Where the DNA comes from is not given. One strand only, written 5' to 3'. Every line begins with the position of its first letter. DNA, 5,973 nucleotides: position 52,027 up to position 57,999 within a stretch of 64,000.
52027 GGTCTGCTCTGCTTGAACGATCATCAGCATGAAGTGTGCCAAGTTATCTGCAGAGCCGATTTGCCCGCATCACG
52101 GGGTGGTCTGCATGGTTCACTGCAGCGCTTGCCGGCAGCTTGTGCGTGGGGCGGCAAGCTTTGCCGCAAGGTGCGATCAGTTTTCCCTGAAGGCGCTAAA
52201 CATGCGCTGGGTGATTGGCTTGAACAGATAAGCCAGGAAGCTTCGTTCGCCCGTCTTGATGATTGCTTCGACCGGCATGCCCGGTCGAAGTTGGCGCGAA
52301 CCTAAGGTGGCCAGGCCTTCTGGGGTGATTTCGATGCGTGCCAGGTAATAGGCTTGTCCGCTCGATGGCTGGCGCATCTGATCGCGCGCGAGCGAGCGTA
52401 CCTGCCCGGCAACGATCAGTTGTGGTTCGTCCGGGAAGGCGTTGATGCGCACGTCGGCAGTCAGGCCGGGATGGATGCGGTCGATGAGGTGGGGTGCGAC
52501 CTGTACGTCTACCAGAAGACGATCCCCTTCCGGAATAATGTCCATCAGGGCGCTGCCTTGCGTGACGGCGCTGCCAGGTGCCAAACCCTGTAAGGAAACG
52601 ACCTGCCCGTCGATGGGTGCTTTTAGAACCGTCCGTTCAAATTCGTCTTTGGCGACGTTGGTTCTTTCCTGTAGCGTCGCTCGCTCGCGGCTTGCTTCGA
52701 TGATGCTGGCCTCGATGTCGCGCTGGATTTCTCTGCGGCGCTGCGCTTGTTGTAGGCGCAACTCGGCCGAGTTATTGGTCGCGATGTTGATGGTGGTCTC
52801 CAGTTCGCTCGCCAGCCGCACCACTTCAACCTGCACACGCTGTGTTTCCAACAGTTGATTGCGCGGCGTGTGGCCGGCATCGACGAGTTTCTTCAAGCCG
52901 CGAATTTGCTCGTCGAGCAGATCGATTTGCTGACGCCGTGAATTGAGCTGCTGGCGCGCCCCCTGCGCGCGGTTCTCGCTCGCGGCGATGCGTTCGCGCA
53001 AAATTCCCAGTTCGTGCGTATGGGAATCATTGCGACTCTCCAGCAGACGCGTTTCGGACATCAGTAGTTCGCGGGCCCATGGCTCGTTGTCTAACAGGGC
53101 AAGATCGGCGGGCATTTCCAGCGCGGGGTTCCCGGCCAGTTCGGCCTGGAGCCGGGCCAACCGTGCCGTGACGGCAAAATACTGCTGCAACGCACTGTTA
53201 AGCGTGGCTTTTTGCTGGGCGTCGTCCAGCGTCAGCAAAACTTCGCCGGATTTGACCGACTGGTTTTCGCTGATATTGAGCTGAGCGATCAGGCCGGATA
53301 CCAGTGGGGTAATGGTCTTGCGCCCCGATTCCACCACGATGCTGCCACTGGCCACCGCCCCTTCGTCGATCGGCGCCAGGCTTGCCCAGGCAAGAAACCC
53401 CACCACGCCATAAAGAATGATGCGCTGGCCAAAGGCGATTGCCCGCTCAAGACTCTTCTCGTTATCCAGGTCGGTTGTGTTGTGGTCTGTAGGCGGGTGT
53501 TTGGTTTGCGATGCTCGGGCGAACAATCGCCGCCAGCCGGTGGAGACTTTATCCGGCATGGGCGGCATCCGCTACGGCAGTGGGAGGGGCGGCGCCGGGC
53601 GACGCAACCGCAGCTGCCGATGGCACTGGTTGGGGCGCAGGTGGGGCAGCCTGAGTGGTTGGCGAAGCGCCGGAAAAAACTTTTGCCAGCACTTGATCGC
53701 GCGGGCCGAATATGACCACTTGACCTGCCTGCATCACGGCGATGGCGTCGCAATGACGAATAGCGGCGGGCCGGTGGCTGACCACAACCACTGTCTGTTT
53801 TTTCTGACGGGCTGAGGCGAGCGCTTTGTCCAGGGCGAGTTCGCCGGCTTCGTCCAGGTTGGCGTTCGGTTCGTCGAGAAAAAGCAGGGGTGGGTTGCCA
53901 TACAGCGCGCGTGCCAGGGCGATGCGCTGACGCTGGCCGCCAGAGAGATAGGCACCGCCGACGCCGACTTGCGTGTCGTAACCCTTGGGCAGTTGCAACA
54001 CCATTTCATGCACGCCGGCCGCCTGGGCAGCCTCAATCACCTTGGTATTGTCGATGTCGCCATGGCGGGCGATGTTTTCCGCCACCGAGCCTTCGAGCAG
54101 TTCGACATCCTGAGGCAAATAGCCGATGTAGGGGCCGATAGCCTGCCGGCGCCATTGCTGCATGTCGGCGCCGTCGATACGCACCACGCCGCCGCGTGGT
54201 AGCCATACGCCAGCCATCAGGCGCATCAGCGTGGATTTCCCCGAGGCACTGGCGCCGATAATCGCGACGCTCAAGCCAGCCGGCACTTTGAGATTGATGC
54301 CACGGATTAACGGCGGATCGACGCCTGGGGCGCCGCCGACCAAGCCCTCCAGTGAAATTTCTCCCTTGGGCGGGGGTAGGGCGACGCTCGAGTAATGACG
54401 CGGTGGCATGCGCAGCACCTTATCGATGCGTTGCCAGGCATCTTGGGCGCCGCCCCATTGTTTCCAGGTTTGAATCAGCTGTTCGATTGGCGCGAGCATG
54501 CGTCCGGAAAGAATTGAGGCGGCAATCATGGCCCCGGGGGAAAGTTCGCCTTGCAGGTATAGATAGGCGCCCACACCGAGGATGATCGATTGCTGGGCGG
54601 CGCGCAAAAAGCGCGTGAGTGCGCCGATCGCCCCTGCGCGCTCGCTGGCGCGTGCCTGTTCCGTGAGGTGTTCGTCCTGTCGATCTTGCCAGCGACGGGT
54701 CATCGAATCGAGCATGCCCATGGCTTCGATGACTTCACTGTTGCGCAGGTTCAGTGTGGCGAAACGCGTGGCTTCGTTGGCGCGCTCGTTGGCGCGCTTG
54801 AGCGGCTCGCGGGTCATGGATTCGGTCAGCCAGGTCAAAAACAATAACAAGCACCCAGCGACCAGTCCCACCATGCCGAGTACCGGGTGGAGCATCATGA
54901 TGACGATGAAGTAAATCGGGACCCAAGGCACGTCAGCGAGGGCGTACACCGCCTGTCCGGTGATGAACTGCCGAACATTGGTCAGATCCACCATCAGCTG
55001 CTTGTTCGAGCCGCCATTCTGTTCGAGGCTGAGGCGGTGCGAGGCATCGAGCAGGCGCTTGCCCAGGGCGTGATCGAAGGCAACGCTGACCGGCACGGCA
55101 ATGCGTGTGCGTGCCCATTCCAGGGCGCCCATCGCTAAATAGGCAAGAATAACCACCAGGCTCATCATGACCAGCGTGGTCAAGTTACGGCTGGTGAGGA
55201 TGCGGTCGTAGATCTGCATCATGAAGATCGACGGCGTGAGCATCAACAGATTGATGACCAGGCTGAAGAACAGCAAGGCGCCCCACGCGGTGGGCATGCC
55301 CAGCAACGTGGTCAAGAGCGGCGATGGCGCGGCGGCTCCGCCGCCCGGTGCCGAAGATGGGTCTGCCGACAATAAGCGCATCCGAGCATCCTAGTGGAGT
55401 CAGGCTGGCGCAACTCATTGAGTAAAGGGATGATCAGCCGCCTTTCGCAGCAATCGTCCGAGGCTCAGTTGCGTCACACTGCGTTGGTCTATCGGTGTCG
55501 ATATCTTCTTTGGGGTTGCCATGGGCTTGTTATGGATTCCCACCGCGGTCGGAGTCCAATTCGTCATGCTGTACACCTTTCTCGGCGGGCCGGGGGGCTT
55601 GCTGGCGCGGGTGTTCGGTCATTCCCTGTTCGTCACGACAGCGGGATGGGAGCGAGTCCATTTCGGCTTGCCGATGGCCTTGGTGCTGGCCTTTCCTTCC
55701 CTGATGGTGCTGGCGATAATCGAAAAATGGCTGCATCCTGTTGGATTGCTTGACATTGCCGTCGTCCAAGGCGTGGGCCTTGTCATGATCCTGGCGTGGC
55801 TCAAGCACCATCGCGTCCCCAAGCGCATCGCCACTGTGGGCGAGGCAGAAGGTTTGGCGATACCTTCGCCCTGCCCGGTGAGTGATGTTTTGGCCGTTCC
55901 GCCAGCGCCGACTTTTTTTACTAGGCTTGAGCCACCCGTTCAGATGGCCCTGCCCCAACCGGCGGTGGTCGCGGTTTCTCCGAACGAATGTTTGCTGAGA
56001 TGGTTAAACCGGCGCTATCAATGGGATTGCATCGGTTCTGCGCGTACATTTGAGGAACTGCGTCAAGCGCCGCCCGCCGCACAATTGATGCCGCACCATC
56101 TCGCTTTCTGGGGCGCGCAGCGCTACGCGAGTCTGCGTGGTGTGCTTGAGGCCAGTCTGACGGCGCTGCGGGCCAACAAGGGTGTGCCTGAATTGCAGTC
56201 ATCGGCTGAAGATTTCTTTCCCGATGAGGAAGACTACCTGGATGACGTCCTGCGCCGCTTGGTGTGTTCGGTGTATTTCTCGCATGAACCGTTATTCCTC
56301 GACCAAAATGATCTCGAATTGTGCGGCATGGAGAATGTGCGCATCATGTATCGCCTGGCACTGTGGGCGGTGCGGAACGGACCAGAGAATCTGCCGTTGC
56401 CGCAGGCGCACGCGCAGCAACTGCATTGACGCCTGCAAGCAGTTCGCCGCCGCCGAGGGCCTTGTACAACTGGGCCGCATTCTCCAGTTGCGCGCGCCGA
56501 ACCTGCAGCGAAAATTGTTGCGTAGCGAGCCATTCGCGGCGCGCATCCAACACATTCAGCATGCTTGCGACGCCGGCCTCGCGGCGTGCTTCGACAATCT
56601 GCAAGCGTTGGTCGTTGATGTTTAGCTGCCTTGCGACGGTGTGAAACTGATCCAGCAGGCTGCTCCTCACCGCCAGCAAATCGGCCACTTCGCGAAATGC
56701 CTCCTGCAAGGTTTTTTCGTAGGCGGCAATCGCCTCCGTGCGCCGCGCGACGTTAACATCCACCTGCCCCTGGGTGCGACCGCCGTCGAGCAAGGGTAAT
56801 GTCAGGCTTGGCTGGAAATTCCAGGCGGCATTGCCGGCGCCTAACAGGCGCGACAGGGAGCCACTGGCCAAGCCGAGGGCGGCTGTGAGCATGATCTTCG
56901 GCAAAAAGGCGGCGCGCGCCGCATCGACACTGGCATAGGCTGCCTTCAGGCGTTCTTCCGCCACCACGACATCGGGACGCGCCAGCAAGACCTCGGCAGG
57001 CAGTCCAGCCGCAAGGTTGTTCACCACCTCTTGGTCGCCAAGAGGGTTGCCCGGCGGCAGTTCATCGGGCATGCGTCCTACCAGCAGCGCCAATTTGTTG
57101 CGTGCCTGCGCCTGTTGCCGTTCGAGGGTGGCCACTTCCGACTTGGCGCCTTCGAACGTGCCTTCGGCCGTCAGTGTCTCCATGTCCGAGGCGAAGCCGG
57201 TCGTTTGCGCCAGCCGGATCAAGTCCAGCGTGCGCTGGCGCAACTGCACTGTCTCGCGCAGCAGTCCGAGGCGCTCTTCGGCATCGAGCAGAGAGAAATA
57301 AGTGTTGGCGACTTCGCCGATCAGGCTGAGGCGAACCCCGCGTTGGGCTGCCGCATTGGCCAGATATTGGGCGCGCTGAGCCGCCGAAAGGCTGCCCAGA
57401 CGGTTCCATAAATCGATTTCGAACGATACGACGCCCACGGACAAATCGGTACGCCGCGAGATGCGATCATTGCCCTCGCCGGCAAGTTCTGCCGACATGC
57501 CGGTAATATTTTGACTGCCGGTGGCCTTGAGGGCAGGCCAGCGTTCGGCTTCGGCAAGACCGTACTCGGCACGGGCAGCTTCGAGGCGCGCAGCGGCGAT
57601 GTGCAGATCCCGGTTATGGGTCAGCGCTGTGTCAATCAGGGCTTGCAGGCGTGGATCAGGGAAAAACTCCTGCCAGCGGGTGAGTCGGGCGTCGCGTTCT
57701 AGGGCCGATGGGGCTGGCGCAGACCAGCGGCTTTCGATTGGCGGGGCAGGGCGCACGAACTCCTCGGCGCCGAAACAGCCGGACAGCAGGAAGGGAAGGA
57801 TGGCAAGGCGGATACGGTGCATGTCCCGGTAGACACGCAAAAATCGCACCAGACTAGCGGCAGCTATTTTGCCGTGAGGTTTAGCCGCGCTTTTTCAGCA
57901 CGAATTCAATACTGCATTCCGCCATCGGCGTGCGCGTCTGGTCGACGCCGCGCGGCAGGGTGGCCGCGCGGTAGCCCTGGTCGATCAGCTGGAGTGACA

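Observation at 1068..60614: Over-represented asymmetric 26-nt dispersed motif (14 copies in 64 kb): candidate DNA-uptake-sequence-like or other genome-wide signal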

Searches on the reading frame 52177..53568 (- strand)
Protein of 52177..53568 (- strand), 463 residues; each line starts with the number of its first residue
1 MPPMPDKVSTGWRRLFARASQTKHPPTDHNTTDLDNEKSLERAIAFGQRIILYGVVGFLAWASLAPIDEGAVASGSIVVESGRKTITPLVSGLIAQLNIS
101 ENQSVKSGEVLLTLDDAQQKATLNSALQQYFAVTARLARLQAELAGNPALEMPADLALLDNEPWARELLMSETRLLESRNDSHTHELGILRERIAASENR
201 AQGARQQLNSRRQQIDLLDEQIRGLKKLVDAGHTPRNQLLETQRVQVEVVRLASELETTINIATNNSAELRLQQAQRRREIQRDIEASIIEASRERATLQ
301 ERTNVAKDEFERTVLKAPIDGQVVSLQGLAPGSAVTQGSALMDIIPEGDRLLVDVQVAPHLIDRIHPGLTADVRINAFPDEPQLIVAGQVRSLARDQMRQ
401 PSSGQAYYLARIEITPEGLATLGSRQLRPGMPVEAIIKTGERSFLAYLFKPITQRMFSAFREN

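Call 39: search_protein_families(library=pfam, proteins=[window:52177-53568:-], max_evalue=0.001)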
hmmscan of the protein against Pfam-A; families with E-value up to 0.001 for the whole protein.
window:52177-53568:- (463 aa): 3 families
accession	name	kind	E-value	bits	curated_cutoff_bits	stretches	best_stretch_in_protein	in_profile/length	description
PF13437.12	HlyD_3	-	8.4e-18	65.5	22.2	1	314-416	1-97/106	HlyD family secretion protein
PF13533.13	Biotin_lipoyl_2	-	4.1e-09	36.5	29.8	1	85-115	2-32/32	Biotin-lipoyl like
PF16576.10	HlyD_D23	-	7.2e-08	32.4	30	1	307-381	103-175/214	Barrel-sandwich domain of CusB or HlyD membrane-fusion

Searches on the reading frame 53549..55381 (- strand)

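Call 39: search_protein_families(library=pfam, proteins=[window:53549-55381:-], max_evalue=0.001)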
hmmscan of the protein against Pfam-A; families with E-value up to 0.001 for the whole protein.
window:53549-55381:- (610 aa): 3 families
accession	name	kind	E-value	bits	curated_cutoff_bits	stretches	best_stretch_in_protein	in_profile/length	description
PF00005.33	ABC_tran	-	5.1e-28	98.8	25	1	360-506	2-136/137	ABC transporter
PF00664.28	ABC_membrane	-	8.5e-25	88.4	28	1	35-293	3-268/274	ABC transporter transmembrane region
PF02463.25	SMC_N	-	6.8e-06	26.1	40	1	478-550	136-211/220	RecF/RecN/SMC N terminal domain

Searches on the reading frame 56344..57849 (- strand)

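Call 39: search_protein_families(library=pfam, proteins=[window:56344-57849:-], max_evalue=0.001)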
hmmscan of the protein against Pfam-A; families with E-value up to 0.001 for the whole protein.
window:56344-57849:- (501 aa): 1 family
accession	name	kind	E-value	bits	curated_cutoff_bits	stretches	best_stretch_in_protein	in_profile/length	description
PF02321.23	OEP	-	3.5e-40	138.3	22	2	68-258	1-187/187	Outer membrane efflux protein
